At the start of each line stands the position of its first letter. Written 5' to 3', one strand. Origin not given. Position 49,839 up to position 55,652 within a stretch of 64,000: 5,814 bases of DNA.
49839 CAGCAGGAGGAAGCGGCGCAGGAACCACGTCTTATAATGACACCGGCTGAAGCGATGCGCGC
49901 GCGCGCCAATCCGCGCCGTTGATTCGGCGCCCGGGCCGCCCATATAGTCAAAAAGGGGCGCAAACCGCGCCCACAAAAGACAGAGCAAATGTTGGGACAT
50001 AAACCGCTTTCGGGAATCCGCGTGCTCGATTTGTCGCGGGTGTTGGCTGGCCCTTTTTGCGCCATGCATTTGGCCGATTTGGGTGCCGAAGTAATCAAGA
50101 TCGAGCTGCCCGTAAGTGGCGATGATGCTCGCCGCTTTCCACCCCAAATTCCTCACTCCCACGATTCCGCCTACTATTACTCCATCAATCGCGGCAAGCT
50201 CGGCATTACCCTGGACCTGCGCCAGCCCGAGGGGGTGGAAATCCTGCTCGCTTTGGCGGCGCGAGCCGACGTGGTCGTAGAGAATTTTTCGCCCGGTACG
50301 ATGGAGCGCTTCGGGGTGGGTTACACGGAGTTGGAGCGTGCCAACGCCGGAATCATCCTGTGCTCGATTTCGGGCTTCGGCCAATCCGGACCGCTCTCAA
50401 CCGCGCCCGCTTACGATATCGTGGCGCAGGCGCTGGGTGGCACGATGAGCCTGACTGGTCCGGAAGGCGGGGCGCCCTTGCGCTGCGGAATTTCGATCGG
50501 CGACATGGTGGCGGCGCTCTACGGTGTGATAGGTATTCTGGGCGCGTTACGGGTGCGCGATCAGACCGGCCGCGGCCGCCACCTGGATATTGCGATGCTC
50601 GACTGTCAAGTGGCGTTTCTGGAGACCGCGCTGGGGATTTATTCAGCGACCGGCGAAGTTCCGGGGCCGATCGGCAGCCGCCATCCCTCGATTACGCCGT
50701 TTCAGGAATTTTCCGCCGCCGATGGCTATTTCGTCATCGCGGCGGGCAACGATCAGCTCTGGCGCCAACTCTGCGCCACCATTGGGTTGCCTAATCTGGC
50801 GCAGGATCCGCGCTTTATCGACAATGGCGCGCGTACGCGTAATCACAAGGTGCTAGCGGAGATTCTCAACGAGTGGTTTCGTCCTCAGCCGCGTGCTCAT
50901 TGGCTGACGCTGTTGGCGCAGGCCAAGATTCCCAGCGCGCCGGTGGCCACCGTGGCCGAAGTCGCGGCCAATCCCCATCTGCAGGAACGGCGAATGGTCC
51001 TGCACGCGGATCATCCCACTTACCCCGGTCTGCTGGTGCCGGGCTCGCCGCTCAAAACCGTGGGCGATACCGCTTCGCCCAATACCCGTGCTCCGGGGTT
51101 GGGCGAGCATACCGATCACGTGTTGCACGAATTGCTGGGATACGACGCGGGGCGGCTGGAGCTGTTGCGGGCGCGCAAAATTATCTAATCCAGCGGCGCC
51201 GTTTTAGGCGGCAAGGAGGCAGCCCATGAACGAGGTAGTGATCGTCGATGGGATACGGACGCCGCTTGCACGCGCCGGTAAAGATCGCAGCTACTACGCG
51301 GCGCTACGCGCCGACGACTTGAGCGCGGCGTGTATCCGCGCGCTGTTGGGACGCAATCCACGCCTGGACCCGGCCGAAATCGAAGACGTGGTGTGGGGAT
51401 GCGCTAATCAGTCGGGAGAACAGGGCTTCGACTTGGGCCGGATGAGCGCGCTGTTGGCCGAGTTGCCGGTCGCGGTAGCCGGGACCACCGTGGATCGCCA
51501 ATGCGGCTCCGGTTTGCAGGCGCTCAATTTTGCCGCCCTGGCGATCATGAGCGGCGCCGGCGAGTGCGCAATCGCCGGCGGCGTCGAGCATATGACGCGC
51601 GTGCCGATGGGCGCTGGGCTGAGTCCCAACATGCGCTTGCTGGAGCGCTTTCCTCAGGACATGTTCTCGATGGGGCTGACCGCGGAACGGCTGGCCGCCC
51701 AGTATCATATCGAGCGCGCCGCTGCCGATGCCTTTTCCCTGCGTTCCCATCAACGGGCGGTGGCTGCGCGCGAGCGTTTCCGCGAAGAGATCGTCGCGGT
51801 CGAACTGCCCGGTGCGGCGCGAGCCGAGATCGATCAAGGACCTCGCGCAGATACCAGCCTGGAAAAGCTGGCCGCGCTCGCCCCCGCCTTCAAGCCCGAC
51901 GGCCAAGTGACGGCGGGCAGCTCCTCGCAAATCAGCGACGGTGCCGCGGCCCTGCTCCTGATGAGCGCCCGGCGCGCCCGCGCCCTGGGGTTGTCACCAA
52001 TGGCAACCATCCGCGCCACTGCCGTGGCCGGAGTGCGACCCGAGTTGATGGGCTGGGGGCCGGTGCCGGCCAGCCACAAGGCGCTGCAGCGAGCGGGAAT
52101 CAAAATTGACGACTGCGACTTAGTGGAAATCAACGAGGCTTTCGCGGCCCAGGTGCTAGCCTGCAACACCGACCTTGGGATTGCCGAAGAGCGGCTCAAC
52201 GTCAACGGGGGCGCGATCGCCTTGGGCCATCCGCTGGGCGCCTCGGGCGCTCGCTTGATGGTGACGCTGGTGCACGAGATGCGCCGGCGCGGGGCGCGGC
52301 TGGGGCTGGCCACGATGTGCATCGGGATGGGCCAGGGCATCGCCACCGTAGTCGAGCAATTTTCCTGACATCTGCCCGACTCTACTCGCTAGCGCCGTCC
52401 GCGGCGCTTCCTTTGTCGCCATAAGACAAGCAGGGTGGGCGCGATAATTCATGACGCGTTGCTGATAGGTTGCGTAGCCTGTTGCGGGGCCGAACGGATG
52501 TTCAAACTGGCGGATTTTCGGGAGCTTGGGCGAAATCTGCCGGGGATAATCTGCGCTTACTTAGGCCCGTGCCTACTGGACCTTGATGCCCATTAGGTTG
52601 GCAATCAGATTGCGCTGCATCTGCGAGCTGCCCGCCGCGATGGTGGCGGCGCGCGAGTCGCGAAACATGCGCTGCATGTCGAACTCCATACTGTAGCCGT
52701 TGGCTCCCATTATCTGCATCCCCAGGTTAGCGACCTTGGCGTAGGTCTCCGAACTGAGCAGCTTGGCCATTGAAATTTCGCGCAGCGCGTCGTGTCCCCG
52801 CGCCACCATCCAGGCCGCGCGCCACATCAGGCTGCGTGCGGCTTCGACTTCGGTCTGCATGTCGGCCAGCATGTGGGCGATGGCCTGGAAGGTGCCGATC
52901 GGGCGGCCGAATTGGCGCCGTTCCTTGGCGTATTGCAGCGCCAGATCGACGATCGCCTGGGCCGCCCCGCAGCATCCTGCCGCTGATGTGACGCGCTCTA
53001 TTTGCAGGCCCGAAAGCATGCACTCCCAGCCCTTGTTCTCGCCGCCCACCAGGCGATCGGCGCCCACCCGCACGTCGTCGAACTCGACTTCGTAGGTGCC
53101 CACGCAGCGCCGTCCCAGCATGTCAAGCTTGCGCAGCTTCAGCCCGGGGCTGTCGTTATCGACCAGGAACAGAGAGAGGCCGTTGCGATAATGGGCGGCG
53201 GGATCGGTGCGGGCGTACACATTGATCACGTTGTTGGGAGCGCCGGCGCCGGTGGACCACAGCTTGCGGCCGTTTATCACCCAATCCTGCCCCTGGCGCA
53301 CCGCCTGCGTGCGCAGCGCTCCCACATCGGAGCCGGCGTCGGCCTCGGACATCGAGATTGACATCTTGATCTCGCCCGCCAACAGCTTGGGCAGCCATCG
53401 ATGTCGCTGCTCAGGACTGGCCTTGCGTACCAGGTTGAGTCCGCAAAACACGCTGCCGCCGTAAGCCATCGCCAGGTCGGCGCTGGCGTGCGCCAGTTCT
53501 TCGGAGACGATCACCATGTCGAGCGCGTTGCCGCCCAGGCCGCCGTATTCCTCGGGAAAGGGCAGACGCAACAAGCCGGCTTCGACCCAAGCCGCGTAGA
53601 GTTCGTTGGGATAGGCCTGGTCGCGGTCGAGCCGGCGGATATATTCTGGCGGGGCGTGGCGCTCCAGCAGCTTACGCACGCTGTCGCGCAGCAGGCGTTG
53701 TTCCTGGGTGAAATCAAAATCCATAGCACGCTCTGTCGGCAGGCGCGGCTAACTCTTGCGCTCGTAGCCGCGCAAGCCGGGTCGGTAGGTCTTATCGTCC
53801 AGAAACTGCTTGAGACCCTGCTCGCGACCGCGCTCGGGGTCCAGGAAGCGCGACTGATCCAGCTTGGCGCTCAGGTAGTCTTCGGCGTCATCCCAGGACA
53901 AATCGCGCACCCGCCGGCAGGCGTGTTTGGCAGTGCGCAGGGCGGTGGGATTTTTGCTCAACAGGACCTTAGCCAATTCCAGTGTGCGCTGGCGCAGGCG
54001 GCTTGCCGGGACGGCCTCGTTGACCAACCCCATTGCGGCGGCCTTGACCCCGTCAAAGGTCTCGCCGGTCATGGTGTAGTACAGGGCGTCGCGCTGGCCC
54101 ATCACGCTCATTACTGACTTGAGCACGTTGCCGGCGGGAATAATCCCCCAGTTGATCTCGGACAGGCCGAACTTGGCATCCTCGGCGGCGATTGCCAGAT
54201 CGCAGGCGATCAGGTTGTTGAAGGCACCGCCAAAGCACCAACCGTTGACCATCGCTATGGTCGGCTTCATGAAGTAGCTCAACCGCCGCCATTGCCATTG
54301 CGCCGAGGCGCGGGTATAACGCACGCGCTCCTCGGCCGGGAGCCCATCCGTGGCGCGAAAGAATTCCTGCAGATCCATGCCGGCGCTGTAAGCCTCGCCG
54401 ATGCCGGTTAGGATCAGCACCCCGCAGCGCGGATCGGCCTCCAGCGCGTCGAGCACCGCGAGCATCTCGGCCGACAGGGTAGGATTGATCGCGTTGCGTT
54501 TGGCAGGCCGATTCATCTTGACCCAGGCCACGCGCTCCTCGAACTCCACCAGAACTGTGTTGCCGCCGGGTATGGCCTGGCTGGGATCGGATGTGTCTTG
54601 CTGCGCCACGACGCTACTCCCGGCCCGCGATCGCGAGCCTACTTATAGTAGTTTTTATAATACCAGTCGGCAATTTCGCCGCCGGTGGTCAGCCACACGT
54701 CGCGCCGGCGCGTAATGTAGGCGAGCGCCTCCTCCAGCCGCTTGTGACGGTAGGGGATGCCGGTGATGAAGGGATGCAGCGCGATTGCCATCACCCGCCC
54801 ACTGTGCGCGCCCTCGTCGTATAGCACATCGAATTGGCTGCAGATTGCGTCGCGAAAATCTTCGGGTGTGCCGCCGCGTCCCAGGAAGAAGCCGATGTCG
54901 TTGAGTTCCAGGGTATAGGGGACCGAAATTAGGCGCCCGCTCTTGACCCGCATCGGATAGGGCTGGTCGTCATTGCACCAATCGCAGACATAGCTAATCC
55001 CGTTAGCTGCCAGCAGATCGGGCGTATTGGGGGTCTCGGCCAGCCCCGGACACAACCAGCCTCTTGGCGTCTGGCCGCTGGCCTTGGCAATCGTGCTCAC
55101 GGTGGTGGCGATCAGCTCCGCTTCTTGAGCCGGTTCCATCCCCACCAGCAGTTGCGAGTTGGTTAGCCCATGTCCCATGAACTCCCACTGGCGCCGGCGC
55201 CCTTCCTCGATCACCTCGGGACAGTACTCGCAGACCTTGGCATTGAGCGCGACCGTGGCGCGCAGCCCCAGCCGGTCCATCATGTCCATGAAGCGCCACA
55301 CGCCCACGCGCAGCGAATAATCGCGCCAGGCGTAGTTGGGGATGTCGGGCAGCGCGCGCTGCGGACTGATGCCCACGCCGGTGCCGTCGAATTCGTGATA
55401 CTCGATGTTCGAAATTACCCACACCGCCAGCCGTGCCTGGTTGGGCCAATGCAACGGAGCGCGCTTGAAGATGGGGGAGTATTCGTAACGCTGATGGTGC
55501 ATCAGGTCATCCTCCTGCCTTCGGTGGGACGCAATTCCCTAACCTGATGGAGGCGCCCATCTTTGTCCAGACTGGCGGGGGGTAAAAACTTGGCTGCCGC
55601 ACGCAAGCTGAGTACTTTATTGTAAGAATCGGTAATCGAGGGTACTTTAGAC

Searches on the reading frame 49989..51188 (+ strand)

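Call 51: search_protein_families(library=pfam, proteins=[window:49989-51188:+], max_evalue=0.001)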
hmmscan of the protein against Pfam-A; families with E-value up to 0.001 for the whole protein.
window:49989-51188:+ (399 aa): 1 family
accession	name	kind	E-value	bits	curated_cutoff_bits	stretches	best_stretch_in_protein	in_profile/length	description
PF02515.22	CoA_transf_3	-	2.8e-124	415.4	23.3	1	7-375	1-366/366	CoA-transferase family III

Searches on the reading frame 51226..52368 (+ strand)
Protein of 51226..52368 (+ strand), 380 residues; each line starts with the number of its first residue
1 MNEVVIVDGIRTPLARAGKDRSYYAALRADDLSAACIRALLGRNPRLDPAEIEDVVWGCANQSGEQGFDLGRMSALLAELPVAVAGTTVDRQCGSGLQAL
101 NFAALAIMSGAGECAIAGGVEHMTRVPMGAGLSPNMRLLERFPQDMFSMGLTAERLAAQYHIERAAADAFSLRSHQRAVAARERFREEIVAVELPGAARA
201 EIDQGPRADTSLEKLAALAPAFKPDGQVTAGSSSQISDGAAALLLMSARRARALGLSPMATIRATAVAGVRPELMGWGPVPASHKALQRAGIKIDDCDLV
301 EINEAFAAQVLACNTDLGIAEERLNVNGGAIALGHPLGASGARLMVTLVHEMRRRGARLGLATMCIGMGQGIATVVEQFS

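Call 51: search_protein_families(library=pfam, proteins=[window:51226-52368:+], max_evalue=0.001)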
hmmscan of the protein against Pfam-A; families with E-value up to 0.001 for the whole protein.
window:51226-52368:+ (380 aa): 4 families
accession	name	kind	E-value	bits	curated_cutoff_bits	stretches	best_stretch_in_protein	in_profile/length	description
PF00108.29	Thiolase_N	-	3.5e-61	207.3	26.4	1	4-248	1-259/260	Thiolase, N-terminal domain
PF02803.24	Thiolase_C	-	3.9e-51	172.3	27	1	257-377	2-122/123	Thiolase, C-terminal domain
PF22691.2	Thiolase_C_1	-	3e-06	27.5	28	0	281-321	22-62/144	Thiolase C-terminal domain-like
PF00109.32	ketoacyl-synt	-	0.0002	21.5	20.8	1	88-133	169-214/252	Beta-ketoacyl synthase, N-terminal domain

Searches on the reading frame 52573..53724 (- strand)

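Call 51: search_protein_families(library=pfam, proteins=[window:52573-53724:-], max_evalue=0.001)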
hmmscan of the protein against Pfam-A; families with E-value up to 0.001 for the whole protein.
window:52573-53724:- (383 aa): 4 families
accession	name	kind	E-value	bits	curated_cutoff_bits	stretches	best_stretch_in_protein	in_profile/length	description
PF00441.29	Acyl-CoA_dh_1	-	1.2e-47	162.2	22.4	1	230-376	1-147/150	Acyl-CoA dehydrogenase, C-terminal domain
PF02771.21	Acyl-CoA_dh_N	-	2.4e-27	96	22.9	1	6-118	1-113/113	Acyl-CoA dehydrogenase, N-terminal domain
PF02770.24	Acyl-CoA_dh_M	-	4.6e-21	75.2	33.3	1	123-218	2-97/97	Acyl-CoA dehydrogenase, middle domain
PF08028.16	Acyl-CoA_dh_2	-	2.2e-16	60.8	22.7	1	247-362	3-128/134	Acyl-CoA dehydrogenase, C-terminal domain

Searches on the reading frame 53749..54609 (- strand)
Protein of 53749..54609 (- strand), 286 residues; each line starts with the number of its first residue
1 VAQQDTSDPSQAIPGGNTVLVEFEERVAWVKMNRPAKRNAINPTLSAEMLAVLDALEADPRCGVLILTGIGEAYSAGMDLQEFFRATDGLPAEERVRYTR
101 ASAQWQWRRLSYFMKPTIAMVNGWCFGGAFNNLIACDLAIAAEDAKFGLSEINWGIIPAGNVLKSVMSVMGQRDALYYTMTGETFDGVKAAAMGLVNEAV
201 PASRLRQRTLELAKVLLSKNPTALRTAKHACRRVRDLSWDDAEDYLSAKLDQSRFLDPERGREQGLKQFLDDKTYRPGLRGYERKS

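Call 51: search_protein_families(library=pfam, proteins=[window:53749-54609:-], max_evalue=0.001)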
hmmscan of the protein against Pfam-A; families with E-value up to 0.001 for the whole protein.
window:53749-54609:- (286 aa): 2 families
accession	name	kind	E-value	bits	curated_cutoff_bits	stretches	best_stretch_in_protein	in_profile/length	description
PF00378.25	ECH_1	-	1.3e-49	169.2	27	1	22-270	1-241/251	Enoyl-CoA hydratase/isomerase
PF16113.10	ECH_2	-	6.4e-24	85.5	27.2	1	28-219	2-191/335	Enoyl-CoA hydratase/isomerase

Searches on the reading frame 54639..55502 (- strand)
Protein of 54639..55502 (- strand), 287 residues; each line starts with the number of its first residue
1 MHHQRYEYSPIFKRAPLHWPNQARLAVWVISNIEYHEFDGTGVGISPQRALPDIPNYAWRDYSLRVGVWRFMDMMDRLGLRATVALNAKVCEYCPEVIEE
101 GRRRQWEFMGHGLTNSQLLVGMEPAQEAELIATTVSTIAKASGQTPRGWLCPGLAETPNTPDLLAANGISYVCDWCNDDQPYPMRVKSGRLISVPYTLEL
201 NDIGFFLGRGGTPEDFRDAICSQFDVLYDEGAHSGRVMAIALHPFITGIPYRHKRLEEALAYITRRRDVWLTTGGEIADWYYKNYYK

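Call 51: search_protein_families(library=pfam, proteins=[window:54639-55502:-], max_evalue=0.001)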
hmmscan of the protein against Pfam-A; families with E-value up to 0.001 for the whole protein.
window:54639-55502:- (287 aa): 1 family
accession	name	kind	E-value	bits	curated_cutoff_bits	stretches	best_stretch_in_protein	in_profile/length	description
PF01522.26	Polysacc_deac_1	-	2.7e-08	34.3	23.1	1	68-172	21-124/124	Polysaccharide deacetylase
